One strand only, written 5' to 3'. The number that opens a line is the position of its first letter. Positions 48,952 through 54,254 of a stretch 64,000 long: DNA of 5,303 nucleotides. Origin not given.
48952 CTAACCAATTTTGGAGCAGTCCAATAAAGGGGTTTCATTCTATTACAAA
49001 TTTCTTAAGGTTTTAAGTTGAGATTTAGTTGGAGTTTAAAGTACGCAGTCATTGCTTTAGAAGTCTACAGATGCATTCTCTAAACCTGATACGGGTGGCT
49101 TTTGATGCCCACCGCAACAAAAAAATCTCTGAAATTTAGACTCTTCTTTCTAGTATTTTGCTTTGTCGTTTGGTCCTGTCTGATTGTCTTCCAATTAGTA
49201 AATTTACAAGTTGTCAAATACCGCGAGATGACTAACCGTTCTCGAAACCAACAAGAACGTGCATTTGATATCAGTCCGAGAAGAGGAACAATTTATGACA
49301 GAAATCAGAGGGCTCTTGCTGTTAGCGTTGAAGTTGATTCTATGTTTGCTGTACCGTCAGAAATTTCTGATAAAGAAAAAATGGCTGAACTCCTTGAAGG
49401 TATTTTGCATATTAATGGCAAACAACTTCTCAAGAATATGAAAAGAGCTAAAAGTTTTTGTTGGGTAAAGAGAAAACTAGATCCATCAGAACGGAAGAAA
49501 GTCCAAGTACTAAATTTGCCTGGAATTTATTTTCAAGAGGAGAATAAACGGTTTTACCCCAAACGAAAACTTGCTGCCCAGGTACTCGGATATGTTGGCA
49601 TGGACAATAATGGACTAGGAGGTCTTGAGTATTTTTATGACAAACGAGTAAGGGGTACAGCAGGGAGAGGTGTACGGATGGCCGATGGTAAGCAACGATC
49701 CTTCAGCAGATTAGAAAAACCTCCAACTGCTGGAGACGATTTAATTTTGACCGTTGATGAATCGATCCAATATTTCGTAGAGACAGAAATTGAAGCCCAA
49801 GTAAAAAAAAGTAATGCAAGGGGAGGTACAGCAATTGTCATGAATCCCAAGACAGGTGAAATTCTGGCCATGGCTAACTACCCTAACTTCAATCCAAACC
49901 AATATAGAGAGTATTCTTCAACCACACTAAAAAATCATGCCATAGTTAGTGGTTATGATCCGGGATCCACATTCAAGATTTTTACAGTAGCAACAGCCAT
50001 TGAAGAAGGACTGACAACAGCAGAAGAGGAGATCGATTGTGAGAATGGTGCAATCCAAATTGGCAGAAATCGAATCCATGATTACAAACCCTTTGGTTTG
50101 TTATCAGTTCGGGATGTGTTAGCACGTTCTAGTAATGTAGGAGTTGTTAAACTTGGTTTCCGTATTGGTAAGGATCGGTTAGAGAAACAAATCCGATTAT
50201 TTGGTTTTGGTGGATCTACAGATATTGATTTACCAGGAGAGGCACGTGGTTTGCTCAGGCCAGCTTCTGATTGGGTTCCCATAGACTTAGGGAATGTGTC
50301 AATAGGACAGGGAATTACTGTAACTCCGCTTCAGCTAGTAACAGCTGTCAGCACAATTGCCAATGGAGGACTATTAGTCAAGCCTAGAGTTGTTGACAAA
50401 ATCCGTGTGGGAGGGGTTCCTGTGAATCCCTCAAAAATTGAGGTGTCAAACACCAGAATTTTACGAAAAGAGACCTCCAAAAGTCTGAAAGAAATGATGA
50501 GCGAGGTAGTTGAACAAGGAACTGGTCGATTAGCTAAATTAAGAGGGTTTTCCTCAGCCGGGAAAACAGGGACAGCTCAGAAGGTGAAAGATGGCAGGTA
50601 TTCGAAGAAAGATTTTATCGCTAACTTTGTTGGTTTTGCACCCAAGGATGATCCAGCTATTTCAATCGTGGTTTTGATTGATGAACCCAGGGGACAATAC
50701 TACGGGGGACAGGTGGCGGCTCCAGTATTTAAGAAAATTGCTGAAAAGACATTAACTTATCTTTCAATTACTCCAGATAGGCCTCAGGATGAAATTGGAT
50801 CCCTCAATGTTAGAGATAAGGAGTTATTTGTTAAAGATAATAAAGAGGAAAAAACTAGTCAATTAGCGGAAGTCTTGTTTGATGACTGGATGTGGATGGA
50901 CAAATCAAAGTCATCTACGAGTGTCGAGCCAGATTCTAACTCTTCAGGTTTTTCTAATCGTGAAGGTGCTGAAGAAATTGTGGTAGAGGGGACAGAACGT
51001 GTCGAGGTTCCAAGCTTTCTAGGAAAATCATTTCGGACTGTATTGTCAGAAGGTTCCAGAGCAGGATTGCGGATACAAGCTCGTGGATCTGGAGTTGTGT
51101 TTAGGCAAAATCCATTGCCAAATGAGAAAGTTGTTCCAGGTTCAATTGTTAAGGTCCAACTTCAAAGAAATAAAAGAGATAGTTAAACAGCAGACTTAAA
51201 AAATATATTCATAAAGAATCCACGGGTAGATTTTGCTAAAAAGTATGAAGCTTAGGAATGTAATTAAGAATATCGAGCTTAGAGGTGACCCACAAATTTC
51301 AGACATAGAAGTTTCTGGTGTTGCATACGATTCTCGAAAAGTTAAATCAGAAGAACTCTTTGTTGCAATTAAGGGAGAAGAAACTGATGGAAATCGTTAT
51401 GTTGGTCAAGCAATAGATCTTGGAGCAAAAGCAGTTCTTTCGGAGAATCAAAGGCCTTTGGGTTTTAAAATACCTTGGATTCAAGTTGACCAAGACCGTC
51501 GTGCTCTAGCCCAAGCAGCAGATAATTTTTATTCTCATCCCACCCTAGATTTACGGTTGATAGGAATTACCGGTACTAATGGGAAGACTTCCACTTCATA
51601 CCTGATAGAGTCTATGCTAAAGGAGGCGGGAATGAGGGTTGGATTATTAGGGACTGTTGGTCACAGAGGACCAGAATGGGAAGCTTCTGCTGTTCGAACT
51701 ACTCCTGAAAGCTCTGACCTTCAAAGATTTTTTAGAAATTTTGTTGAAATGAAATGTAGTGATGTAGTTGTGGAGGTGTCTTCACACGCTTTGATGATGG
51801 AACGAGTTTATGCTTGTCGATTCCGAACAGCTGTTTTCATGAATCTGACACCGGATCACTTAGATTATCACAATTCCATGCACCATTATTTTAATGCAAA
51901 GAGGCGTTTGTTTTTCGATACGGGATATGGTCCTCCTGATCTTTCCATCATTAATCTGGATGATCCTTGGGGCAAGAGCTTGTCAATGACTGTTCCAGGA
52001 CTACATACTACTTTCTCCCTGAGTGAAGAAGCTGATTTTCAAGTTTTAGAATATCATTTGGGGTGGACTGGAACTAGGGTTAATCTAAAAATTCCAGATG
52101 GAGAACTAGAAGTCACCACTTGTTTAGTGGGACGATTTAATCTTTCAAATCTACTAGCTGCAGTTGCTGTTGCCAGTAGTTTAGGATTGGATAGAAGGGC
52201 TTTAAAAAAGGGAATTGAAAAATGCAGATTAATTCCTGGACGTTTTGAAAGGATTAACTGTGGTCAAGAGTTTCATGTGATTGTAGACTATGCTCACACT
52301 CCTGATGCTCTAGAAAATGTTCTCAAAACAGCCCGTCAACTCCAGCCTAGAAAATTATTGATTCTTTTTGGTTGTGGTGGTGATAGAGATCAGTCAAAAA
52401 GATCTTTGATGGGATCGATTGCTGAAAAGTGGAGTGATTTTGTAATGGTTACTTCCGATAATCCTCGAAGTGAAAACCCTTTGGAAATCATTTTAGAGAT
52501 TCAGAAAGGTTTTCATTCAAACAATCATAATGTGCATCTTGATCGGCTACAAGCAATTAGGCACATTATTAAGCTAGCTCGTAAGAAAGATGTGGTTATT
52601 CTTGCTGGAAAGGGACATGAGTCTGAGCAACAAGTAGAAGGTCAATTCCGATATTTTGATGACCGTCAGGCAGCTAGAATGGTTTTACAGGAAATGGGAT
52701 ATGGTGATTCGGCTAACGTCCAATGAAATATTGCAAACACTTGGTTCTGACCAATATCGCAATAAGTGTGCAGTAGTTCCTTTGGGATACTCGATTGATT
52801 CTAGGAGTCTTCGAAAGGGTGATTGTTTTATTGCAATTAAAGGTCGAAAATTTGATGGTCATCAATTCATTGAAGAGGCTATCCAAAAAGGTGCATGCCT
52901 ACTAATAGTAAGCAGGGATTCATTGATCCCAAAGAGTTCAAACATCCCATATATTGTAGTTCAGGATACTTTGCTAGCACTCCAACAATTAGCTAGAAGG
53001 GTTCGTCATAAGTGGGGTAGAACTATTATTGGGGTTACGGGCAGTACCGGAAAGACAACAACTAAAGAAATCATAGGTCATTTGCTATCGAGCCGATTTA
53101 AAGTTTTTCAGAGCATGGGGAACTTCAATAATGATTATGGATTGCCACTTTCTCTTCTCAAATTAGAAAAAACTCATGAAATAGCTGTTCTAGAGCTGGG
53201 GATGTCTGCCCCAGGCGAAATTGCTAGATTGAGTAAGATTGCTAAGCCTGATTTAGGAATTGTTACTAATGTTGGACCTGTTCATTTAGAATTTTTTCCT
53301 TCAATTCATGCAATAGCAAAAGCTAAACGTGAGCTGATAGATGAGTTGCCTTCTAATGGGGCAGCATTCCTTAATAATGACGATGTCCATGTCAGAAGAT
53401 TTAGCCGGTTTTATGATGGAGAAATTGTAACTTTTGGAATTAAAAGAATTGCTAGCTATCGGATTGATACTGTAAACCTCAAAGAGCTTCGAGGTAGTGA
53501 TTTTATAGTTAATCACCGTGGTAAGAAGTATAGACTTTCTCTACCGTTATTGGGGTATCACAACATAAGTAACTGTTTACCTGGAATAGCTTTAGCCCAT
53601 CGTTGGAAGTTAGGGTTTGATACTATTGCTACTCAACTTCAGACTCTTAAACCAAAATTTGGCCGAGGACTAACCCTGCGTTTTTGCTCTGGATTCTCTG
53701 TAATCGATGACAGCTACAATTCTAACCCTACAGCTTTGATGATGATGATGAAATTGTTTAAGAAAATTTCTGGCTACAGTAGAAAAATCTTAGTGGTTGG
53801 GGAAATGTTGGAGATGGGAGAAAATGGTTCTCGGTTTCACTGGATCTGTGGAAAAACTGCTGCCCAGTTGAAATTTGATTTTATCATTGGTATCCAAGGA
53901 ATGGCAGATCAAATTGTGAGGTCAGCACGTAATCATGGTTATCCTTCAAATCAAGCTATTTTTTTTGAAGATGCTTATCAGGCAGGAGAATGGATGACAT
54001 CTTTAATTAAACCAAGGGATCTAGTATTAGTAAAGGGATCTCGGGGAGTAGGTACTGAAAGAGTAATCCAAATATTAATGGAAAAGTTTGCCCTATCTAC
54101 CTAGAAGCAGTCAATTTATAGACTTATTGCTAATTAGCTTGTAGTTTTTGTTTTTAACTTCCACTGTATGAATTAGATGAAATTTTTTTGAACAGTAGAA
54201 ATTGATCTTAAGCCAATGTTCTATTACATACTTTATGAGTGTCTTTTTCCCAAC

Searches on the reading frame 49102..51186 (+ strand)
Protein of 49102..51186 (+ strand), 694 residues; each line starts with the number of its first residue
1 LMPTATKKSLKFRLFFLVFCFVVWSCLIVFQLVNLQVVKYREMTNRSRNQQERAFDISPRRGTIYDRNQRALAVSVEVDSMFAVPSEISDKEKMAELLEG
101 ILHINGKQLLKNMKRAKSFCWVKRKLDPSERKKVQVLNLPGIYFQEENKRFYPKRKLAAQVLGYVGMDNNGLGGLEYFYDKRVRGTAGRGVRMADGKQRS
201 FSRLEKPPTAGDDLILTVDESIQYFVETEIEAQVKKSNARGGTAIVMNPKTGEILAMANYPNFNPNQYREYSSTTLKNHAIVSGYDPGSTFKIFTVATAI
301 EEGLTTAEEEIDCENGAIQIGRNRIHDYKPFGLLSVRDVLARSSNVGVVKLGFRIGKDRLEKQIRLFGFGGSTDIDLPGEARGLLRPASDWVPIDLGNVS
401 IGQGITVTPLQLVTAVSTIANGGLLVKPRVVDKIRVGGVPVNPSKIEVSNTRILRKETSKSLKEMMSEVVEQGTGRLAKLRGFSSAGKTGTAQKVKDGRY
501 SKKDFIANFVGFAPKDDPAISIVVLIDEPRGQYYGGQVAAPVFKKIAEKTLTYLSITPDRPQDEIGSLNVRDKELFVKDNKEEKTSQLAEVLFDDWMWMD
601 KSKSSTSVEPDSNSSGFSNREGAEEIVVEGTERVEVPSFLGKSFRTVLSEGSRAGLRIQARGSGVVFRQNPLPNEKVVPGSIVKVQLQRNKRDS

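Call 75: search_protein_families(library=pfam, proteins=[window:49102-51186:+], max_evalue=0.0001)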
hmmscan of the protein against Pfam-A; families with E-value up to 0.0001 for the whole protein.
window:49102-51186:+ (694 aa): 3 families
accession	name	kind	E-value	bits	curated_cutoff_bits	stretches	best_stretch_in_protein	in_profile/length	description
PF00905.27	Transpeptidase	-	2.8e-79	266.9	22.1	1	242-547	1-298/299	Penicillin binding protein transpeptidase domain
PF03717.20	PBP_dimer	-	5.9e-20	72.9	24.4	1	57-190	2-165/180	Penicillin-binding Protein dimerisation domain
PF03793.24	PASTA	-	7.7e-07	29.4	23.2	1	634-687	1-62/64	PASTA domain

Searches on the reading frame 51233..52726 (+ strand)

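Call 75: search_protein_families(library=pfam, proteins=[window:51233-52726:+], max_evalue=0.0001)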
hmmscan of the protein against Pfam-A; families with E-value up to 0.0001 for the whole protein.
window:51233-52726:+ (497 aa): 3 families
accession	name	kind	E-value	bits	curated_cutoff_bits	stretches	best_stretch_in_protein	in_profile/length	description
PF08245.18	Mur_ligase_M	-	2.1e-49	168.6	24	1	112-314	1-200/200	Mur ligase middle domain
PF02875.26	Mur_ligase_C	-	1e-32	114.1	28.4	1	336-461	1-127/127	Mur ligase, glutamate ligase domain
PF01225.30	Mur_ligase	-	6.7e-10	39.7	21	1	26-100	1-95/95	Mur ligase family, catalytic domain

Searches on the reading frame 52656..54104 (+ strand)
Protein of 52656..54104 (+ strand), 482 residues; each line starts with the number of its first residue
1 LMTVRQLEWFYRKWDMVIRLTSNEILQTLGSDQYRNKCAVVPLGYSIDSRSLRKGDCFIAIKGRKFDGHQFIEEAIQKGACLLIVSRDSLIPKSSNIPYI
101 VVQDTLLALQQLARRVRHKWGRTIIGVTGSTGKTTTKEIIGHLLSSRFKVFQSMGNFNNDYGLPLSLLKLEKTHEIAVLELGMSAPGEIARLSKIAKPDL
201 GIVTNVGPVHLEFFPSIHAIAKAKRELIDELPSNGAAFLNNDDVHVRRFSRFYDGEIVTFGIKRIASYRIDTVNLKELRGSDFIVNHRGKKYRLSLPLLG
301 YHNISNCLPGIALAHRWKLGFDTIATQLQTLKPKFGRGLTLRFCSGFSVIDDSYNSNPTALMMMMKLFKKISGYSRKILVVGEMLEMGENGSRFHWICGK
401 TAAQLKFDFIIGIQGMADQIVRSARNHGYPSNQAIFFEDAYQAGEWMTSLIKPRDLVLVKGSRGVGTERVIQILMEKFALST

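Call 75: search_protein_families(library=pfam, proteins=[window:52656-54104:+], max_evalue=0.0001)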
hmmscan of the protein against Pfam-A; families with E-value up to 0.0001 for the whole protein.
window:52656-54104:+ (482 aa): 3 families
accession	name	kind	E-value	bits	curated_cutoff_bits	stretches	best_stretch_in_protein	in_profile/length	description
PF08245.18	Mur_ligase_M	-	1.6e-46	159.3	24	1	127-314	1-200/200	Mur ligase middle domain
PF02875.26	Mur_ligase_C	-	1.5e-13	52.1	28.4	1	345-463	10-127/127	Mur ligase, glutamate ligase domain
PF01225.30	Mur_ligase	-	1.2e-10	42.1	21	1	45-115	5-93/95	Mur ligase family, catalytic domain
